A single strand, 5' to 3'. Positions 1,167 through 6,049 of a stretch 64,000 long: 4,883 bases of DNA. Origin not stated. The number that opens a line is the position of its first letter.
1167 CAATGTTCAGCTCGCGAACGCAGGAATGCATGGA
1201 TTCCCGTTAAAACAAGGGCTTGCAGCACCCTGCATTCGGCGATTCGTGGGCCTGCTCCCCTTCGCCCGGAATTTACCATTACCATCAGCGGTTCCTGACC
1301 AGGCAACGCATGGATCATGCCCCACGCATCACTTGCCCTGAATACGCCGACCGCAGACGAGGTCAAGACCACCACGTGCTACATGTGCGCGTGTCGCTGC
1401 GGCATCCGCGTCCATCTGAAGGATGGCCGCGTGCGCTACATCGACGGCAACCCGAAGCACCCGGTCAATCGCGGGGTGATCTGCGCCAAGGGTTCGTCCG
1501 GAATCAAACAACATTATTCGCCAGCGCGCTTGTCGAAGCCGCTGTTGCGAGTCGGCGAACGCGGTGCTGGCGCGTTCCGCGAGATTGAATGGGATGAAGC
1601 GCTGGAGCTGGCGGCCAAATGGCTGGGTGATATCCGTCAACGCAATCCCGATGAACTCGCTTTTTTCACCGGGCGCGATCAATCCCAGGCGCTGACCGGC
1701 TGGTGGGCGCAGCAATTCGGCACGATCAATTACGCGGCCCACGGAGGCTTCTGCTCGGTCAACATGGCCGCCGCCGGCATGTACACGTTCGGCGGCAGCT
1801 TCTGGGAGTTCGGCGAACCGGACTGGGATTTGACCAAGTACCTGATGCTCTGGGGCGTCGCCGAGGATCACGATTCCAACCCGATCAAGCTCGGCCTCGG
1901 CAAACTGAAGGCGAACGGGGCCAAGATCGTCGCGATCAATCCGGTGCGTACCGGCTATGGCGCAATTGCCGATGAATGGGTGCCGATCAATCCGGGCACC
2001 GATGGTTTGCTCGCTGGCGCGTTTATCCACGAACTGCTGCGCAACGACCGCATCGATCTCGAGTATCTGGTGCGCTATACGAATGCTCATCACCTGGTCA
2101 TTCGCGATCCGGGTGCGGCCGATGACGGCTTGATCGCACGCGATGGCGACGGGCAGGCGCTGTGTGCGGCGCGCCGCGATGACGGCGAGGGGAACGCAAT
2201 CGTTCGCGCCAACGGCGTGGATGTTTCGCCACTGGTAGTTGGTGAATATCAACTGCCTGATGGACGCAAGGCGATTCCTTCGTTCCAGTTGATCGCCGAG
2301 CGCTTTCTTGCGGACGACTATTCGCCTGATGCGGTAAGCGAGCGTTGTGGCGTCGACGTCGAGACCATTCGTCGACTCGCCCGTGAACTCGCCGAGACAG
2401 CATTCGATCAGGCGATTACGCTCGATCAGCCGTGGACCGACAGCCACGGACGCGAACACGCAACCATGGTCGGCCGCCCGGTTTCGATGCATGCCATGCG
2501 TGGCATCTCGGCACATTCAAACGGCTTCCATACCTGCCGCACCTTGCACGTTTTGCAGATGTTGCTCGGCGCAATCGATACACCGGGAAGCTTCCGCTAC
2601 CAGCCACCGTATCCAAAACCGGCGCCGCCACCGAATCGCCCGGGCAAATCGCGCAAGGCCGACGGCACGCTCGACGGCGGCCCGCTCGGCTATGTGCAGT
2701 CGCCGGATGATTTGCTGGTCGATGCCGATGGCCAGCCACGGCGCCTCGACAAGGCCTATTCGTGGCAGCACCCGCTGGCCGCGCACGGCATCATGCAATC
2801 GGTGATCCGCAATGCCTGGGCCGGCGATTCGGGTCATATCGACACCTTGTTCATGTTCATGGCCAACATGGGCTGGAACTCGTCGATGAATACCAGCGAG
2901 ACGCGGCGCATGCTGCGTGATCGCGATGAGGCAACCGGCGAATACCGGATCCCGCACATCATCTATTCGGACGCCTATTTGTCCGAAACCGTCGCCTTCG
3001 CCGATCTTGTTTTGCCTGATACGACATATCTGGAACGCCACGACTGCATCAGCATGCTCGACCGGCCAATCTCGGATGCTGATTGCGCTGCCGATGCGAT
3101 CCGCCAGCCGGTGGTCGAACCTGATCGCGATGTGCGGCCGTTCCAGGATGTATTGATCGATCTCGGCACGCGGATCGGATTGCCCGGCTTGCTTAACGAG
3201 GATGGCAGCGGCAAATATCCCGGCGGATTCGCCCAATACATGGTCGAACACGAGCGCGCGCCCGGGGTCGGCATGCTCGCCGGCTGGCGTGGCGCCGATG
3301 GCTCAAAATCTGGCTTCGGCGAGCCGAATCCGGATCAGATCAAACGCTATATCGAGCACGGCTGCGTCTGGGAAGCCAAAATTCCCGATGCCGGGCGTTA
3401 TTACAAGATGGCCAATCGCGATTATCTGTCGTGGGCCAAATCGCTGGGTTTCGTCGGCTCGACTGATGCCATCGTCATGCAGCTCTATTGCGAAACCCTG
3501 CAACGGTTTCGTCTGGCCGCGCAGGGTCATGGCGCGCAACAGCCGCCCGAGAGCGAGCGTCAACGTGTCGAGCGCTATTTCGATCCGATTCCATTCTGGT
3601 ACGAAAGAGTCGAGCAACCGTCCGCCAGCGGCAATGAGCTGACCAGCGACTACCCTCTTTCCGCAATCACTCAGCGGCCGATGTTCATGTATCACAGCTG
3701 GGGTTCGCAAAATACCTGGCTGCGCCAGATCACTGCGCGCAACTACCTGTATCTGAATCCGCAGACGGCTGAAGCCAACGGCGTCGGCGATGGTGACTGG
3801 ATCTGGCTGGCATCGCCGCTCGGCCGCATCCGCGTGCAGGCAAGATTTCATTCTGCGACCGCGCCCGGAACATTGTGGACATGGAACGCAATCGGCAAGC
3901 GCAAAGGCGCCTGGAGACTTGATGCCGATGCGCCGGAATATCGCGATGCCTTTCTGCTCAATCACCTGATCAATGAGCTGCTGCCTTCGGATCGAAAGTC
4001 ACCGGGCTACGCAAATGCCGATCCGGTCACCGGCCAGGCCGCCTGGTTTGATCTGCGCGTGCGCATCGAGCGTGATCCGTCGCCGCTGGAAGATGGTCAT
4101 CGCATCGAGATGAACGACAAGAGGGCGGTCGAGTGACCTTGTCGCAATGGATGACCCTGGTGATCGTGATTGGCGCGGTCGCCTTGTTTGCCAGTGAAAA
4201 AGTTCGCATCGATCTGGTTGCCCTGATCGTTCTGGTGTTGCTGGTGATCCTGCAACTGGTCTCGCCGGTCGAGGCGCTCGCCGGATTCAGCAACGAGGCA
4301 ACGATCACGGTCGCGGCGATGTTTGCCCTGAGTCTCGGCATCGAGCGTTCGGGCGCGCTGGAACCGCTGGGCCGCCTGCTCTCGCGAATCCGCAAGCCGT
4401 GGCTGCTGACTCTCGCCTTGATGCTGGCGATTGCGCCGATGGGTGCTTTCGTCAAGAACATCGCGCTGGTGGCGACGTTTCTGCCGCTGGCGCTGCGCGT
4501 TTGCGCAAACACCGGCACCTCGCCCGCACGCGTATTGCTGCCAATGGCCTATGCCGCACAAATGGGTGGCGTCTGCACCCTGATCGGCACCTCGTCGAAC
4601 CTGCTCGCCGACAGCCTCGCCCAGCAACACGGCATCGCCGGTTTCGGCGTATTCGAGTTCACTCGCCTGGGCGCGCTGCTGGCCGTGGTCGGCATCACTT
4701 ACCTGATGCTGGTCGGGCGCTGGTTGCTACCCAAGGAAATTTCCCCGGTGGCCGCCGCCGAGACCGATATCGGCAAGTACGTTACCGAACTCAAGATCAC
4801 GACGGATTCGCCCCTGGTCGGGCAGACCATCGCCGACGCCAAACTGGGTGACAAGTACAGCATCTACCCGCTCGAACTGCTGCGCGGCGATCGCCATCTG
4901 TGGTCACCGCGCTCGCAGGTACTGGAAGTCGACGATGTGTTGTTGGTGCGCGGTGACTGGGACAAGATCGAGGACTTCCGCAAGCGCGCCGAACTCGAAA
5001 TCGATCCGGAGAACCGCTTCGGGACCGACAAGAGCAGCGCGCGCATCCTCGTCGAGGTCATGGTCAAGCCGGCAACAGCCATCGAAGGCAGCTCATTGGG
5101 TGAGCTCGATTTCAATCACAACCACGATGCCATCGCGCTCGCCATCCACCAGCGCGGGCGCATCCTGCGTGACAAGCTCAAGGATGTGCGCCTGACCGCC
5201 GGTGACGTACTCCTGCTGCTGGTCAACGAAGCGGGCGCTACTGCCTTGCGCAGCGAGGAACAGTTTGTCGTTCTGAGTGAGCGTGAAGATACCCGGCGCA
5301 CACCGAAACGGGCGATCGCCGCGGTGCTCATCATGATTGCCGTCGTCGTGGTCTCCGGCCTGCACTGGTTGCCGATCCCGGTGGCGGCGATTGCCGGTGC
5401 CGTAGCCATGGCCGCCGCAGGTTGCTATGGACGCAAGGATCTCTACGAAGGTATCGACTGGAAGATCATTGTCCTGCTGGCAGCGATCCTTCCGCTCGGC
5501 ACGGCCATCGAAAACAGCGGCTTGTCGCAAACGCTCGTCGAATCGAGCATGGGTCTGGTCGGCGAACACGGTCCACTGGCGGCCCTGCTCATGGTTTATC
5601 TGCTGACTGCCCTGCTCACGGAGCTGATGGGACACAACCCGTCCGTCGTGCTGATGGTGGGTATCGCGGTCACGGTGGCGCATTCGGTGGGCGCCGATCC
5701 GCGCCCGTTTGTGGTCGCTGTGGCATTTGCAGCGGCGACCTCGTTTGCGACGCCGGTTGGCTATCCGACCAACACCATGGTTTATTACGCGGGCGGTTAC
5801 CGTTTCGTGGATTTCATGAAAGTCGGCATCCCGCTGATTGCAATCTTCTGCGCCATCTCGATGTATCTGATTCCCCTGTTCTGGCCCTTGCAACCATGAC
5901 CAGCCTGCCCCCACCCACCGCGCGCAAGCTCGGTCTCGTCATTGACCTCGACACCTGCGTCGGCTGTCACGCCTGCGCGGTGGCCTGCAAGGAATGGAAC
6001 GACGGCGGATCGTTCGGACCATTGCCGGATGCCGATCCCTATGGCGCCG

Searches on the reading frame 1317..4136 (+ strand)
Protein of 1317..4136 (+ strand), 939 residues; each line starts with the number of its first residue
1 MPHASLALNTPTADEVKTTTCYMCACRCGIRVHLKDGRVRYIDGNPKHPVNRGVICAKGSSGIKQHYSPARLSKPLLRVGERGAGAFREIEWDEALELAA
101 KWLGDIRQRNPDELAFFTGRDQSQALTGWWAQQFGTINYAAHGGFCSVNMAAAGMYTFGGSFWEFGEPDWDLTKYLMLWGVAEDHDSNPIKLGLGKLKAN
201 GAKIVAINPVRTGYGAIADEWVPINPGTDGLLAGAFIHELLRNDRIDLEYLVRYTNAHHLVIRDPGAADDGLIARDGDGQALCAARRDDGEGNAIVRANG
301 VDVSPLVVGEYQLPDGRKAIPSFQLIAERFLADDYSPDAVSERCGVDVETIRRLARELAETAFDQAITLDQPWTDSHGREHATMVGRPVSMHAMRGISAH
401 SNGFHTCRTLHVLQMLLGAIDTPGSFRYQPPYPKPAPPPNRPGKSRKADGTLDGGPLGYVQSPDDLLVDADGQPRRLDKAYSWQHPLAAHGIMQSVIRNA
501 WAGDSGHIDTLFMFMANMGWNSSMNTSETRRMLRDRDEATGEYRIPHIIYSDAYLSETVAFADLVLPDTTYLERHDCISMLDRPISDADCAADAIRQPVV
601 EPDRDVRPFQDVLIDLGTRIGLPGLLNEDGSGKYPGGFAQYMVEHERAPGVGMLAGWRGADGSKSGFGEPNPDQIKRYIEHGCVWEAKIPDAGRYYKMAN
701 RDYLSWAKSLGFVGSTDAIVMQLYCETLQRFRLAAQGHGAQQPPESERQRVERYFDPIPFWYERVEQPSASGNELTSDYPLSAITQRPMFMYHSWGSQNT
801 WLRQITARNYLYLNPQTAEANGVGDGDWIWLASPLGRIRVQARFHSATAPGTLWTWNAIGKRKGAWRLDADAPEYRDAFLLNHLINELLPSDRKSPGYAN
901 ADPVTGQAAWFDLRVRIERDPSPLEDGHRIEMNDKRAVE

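Call 37: search_protein_families(library=pfam, proteins=[window:1317-4136:+], max_evalue=0.0001)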
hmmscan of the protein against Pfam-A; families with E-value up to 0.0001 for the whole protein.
window:1317-4136:+ (939 aa): 3 families
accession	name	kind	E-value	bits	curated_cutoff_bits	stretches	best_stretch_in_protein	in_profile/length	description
PF00384.28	Molybdopterin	-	8.4e-24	84.7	24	1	71-612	1-346/353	Molybdopterin oxidoreductase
PF04879.21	Molybdop_Fe4S4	-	6.7e-17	61.7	22.7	1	16-67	3-54/55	Molybdopterin oxidoreductase Fe4S4 domain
PF01568.27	Molydop_binding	-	8.1e-13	48.8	26.8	1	783-885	3-93/110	Molydopterin dinucleotide binding domain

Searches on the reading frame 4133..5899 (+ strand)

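Call 37: search_protein_families(library=pfam, proteins=[window:4133-5899:+], max_evalue=0.0001)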
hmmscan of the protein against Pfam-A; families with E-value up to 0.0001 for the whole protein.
window:4133-5899:+ (588 aa): 3 families
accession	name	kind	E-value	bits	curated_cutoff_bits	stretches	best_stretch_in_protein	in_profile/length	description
PF03600.22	CitMHS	-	1.7e-79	267.8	31.9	2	17-531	2-336/336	Citrate transporter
PF02080.26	TrkA_C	-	1.5e-21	76.5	27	2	217-285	1-69/71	TrkA-C domain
PF00939.25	Na_sulph_symp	-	3.8e-16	59.6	27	2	442-585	321-467/472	Sodium:sulfate symporter transmembrane region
